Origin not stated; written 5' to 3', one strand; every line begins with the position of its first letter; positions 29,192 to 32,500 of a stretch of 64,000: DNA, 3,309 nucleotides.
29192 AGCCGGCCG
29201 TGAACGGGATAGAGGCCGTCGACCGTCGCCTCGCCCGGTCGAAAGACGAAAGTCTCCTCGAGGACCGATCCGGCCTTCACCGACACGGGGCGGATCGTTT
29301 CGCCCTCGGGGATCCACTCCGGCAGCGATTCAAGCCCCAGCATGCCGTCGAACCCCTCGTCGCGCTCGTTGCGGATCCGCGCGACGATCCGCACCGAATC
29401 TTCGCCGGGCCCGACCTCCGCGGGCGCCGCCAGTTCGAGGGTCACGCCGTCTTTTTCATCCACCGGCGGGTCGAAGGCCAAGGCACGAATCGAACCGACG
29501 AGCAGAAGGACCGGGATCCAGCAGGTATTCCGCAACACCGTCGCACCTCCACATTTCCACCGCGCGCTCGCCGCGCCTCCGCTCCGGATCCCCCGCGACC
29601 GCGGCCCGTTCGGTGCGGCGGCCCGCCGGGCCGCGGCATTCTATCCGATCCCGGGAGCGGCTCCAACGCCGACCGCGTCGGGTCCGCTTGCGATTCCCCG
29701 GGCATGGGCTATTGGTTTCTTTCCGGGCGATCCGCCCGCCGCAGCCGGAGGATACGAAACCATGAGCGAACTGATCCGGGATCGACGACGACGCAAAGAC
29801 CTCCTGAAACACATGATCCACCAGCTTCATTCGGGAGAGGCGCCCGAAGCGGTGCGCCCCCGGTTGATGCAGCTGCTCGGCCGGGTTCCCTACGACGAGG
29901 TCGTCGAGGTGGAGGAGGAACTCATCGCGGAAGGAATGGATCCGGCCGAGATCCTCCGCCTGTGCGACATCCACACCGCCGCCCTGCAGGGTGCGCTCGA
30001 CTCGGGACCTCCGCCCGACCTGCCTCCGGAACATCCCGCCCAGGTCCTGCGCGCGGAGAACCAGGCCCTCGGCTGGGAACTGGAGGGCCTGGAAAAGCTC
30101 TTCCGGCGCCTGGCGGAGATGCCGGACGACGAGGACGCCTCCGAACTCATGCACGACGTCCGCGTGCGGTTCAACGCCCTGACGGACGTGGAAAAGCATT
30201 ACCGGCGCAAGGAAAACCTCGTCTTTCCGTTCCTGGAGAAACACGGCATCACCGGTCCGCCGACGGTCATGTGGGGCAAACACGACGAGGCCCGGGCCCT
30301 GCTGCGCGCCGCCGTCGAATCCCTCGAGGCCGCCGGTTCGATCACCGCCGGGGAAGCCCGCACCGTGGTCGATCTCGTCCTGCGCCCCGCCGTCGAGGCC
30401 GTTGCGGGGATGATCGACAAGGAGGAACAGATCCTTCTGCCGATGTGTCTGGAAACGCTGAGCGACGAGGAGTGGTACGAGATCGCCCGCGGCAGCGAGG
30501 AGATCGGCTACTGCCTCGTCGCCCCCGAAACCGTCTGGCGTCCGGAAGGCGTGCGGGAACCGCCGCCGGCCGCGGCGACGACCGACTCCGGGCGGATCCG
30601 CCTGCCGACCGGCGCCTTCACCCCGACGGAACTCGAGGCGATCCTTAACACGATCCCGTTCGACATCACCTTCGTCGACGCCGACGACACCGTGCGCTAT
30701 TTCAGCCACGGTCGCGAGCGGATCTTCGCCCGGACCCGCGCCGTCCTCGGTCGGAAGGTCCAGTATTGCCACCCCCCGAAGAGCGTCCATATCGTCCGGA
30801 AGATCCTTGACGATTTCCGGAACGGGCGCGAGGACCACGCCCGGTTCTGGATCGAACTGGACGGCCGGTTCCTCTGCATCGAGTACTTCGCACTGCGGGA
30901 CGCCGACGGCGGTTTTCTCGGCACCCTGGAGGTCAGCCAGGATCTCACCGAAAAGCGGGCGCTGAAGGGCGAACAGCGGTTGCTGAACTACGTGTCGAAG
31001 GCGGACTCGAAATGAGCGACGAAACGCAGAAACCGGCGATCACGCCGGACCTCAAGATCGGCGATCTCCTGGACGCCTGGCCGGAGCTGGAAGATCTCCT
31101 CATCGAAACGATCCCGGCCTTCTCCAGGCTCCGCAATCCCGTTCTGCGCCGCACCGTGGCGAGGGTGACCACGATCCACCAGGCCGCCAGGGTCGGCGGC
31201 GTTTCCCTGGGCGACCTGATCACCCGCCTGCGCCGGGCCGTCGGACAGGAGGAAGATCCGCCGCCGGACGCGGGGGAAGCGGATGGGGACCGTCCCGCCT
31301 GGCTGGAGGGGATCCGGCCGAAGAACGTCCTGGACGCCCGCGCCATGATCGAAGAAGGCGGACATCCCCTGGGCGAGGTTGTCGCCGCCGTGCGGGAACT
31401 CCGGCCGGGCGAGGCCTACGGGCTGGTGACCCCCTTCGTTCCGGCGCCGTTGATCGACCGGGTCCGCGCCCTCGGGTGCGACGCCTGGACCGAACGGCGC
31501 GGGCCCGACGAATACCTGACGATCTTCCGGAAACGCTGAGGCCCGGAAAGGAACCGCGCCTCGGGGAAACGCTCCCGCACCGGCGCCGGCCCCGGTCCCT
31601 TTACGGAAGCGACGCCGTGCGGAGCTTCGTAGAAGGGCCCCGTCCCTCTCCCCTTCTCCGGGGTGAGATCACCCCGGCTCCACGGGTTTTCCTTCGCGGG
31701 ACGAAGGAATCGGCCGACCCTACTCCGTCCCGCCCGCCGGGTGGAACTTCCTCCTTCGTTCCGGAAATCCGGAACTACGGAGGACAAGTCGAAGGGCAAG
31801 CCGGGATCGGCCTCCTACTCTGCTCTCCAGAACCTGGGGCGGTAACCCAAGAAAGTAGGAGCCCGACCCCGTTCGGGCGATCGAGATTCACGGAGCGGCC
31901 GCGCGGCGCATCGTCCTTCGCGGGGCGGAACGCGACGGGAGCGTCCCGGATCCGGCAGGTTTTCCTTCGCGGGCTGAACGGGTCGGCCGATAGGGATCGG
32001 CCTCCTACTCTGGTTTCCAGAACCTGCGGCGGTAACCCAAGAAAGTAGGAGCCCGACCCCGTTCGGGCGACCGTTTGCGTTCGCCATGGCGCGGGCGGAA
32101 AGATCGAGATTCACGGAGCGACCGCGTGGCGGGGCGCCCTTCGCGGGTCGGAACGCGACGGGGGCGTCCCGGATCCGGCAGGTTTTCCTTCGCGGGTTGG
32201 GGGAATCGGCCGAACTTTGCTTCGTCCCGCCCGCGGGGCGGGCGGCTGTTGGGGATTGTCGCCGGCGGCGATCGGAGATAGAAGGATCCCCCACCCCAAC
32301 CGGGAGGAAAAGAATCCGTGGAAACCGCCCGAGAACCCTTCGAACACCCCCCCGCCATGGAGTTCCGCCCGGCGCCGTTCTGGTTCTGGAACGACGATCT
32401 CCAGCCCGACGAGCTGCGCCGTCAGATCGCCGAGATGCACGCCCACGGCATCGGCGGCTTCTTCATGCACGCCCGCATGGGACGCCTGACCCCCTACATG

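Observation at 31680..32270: Family of multi-hairpin structured repeats with compensatory base changes (locus A; second locus at 44370-44765)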

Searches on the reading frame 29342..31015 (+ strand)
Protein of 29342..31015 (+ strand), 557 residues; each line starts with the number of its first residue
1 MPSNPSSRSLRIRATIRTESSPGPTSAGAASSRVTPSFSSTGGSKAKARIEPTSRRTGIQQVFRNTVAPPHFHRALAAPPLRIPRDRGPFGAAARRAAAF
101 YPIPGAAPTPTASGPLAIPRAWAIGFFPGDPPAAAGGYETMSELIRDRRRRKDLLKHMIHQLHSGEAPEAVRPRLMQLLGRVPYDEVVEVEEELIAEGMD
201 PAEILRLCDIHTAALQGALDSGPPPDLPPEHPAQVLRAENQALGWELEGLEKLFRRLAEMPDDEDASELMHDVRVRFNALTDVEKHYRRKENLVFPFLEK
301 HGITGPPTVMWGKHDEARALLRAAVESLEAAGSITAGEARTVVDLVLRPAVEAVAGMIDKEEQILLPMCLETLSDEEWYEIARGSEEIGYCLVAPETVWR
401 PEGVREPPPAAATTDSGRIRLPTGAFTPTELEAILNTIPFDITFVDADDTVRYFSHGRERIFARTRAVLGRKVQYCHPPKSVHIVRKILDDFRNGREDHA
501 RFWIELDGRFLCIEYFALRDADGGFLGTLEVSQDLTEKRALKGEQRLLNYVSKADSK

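Call 23: search_protein_families(library=pfam, proteins=[window:29342-31015:+])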
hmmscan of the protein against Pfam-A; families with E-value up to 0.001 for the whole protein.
window:29342-31015:+ (557 aa): 4 families
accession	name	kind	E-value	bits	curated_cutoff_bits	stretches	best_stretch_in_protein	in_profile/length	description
PF13596.12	PAS_10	-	6.5e-28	97.9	22.1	1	431-536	1-106/106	PAS domain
PF04282.18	DUF438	-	3.1e-21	75.5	25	1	155-220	1-66/67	Family of unknown function (DUF438)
PF01814.28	Hemerythrin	-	7.5e-16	59.2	25.3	1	250-369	13-127/127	Hemerythrin HHE cation binding domain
PF08448.16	PAS_4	-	3.4e-06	27.7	23.1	1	436-539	2-109/110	PAS fold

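Call 24: find_homologous_proteins(query=window:29342-31015:+, max_evalue=1e-30)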
Query window:29342-31015:+ (557 aa): 5593 proteins with E <= 1e-30 among 8000 candidates; the best 120 are listed.
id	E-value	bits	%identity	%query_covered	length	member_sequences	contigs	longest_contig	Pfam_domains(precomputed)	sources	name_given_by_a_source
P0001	2.3e-278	943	100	75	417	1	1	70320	PF13596.13,PF01814.29,PF04282.19,PF08448.17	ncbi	-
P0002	3.7e-213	728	75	74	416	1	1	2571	PF13596.13,PF01814.29,PF04282.19,PF08448.17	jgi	jgi:DUF438 domain-containing protein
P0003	7.6e-212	723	76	74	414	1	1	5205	PF13596.13,PF01814.29,PF04282.19,PF08448.17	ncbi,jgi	jgi:DUF438 domain-containing protein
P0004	1.2e-210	719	76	74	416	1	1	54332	PF13596.13,PF01814.29,PF04282.19,PF08448.17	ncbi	-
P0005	1.4e-209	716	75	74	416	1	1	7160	PF13596.13,PF01814.29,PF04282.19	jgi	jgi:DUF438 domain-containing protein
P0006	1.8e-207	709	74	74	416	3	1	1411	PF13596.13,PF01814.29,PF04282.19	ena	-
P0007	1.9e-206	705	74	74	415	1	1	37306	PF13596.13,PF01814.29,PF04282.19,PF08448.17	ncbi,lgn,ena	-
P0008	1.5e-205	702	74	74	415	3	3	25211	PF13596.13,PF01814.29,PF04282.19,PF08448.17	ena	-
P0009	2.3e-205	702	73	74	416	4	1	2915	PF13596.13,PF01814.29,PF04282.19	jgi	-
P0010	2.6e-204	698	73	75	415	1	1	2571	PF13596.13,PF01814.29,PF04282.19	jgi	-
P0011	7.6e-204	697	72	76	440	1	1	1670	PF13596.13,PF01814.29,PF04282.19,PF08448.17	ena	-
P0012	2.2e-202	692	72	74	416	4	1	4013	PF13596.13,PF01814.29,PF04282.19,PF08448.17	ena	-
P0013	8.2e-201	687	72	74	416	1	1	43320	PF13596.13,PF01814.29,PF04282.19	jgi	-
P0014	3.8e-196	671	71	74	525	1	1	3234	PF13596.13,PF01814.29,PF10006.15,PF04282.19,PF08448.17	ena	-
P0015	3.5e-195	668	69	74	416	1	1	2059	PF13596.13,PF01814.29,PF04282.19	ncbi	-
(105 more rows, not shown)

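Call 25: find_encoding_contigs(protein=P0001, flank=10000, max_places=5)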
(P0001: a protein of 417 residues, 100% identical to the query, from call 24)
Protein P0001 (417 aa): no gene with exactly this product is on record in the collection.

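Call 26: find_encoding_contigs(protein=P0004, flank=10000, max_places=5)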
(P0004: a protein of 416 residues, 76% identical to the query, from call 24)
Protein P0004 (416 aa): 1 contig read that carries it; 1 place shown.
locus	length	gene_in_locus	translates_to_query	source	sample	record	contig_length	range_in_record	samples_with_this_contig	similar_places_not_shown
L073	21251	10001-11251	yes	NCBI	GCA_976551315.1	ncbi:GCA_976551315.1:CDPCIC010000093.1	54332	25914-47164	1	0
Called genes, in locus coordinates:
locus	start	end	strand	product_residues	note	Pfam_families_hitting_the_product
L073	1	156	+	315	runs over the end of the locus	PF01011:PQQ (faint), PF13360:PQQ_2, PF13570:Beta-prop_ACSF4, PF13360:PQQ_2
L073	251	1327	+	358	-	PF03162:Y_phosphatase2 (weak), PF13350:Y_phosphatase3, PF22741:PTP-NADK, PF22784:PTP-SAK (weak), PF04273:BLH_phosphatase (faint), PF22785:Tc-R-P, PF00782:DSPc (weak)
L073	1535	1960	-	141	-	PF02082:Rrf2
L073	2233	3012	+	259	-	PF00037:Fer4 (faint), PF12837:Fer4_6 (weak), PF12838:Fer4_7 (faint), PF13237:Fer4_10 (weak), PF14697:Fer4_21 (weak), PF25160:LdpA_Fe-S-bd (faint), PF13187:Fer4_9 (weak), PF27217:AF_0155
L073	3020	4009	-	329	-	-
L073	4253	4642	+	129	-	PF00392:GntR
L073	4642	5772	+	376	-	PF01145:Band_7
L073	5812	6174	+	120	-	-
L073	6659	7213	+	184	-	PF02566:OsmC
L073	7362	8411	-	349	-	PF02129:Peptidase_S15, PF12146:Hydrolase_4 (faint), PF00561:Abhydrolase_1 (weak), PF12697:Abhydrolase_6 (weak), PF00326:Peptidase_S9 (faint)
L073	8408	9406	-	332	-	PF02517:Rce1-like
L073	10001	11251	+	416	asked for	PF04282:DUF438, PF01814:Hemerythrin, PF08448:PAS_4 (weak), PF13596:PAS_10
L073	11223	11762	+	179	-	PF08984:DUF1858, PF10006:DUF2249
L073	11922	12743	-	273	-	-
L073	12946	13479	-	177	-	PF06742:DUF1214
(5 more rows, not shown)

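Call 29: list_cluster_members(proteins=[P0001, P0004, P0003, P0007])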
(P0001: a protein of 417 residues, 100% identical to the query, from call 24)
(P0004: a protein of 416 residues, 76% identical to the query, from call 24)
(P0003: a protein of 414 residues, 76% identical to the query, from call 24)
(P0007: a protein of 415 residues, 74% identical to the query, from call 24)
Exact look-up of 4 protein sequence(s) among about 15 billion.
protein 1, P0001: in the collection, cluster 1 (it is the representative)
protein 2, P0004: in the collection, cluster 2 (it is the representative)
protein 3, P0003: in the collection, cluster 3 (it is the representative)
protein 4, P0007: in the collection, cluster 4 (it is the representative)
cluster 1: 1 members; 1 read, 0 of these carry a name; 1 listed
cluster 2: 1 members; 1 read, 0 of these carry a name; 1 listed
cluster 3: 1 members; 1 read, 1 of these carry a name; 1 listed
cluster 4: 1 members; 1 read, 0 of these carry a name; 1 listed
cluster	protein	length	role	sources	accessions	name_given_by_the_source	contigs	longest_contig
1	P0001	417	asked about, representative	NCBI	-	-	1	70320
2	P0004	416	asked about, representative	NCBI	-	-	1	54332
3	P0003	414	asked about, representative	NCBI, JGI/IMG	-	DUF438 domain-containing protein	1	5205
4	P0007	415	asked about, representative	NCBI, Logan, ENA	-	-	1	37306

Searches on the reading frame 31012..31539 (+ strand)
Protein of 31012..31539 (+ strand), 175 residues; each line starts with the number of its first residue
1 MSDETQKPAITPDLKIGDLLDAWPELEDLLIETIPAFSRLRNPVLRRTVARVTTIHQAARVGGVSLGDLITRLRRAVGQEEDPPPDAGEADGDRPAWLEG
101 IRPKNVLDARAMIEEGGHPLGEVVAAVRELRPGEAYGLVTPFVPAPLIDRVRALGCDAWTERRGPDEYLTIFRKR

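Call 15: find_encoding_contigs(protein=window:31012-31539:+, flank=10000, max_places=10)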
Protein window:31012-31539:+ (175 aa): no gene with exactly this product is on record in the collection.

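Call 23: search_protein_families(library=pfam, proteins=[window:31012-31539:+])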
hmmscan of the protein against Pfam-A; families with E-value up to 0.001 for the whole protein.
window:31012-31539:+ (175 aa): 2 families
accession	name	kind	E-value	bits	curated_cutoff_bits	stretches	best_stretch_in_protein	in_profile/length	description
PF08984.16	DUF1858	-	4.2e-16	59.2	32.2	1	10-70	1-59/59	Domain of unknown function (DUF1858)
PF10006.14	DUF2249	-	9.2e-08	32.3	29.5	1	106-169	1-65/70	Uncharacterized conserved protein (DUF2249)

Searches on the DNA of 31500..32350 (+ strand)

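Call 37: search_rna_families(source=window, start=31500, end=32350, threshold=evalue, max_evalue=10)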
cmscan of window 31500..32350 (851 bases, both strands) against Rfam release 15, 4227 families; matches with E-value up to 10: 7.
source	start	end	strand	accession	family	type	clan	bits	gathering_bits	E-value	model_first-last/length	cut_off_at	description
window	31987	32065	-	RF00824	mir-50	Gene; miRNA;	CL00089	22.5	43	0.053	1-75/75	no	mir-50 microRNA precursor family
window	31567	31631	-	RF00829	mir-149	Gene; miRNA;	-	17.4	79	6.6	1-86/86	no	mir-149 microRNA precursor family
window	32191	32235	+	RF03774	mir-2110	Gene; miRNA;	-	16.7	90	5.8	1-75/75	no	mir-2110 microRNA precursor family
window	31532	31607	-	RF00988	mir-657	Gene; miRNA;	-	15.6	69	7.2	1-86/86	no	mir-657 microRNA precursor family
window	31503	31543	+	RF01652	ceN70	Gene; snRNA; snoRNA; CD-box;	-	14.7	65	5.2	1-71/71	no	Caenorhabditis snoRNA ceN70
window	31801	31872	-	RF04141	MIR8622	Gene; miRNA;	-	14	197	6.6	1-212/212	no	MIR8622 microRNA precursor family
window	32184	32242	+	RF00464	mir-92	Gene; miRNA;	CL00137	13.8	47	3.7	1-80/80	no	mir-92 microRNA precursor family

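Call 53: build_rna_model(alignment_id=A1, structure=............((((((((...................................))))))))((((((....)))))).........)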
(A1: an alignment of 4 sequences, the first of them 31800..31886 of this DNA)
Model R1 built from alignment A1 (4 sequences, 88 columns); structure: as given.
model positions 88; base pairs 14; branch points 1; effective number of sequences 1.66; information 0.647 bits per position. Calibrated on 0.2 Mb of random sequence (short: E-values are rough).
structure used (alignment columns):
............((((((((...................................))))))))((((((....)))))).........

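Call 54: search_with_rna_model(model_id=R1, source=window, filters=off, max_evalue=10)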
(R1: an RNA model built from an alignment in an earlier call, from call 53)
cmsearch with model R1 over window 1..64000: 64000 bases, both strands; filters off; matches with E-value up to 10: 172.
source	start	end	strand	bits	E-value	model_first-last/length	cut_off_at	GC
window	44451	44538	+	104.6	4.7e-22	1-88/88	no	0.62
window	31990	32076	+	104.4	5.1e-22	1-88/88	no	0.6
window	31800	31886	+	101.5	2.4e-21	1-88/88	no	0.64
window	44677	44758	+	85.2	1.2e-17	1-88/88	no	0.68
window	31977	32063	-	47.1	5.3e-09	1-88/88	no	0.61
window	31787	31873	-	22.5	0.002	1-88/88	no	0.62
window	44452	44525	-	22.2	0.0024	1-88/88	no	0.59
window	44101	44187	+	19.7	0.0085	1-88/88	no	0.72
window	26275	26342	+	16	0.06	1-88/88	no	0.72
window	29011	29066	+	15.6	0.075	1-88/88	no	0.79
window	15127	15188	-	15.3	0.086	1-88/88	no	0.73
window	32199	32247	+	15.2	0.091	1-88/88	no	0.76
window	27912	27992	+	14.5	0.13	1-88/88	no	0.73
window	20495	20566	-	13.6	0.21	1-88/88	no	0.72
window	30552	30647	+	13.2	0.27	1-88/88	no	0.75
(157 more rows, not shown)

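Call 69: search_dna_similar(query=window:31660-32260:+, collection=plasmids, mode=distant, max_evalue=0.001, max_rows=10)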
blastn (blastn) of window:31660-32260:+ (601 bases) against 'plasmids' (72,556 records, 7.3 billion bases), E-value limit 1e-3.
No match.

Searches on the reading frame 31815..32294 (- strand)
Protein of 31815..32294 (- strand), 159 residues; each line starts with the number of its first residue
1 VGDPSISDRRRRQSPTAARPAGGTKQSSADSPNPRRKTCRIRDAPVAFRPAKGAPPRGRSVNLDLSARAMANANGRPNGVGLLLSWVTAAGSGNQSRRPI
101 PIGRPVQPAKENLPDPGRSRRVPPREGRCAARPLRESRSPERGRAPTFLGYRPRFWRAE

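Call 36: find_homologous_proteins(query=window:31815-32294:-, max_evalue=0.001)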
Query window:31815-32294:-: 188 candidates shared short words with the query, none scored E <= 0.001.
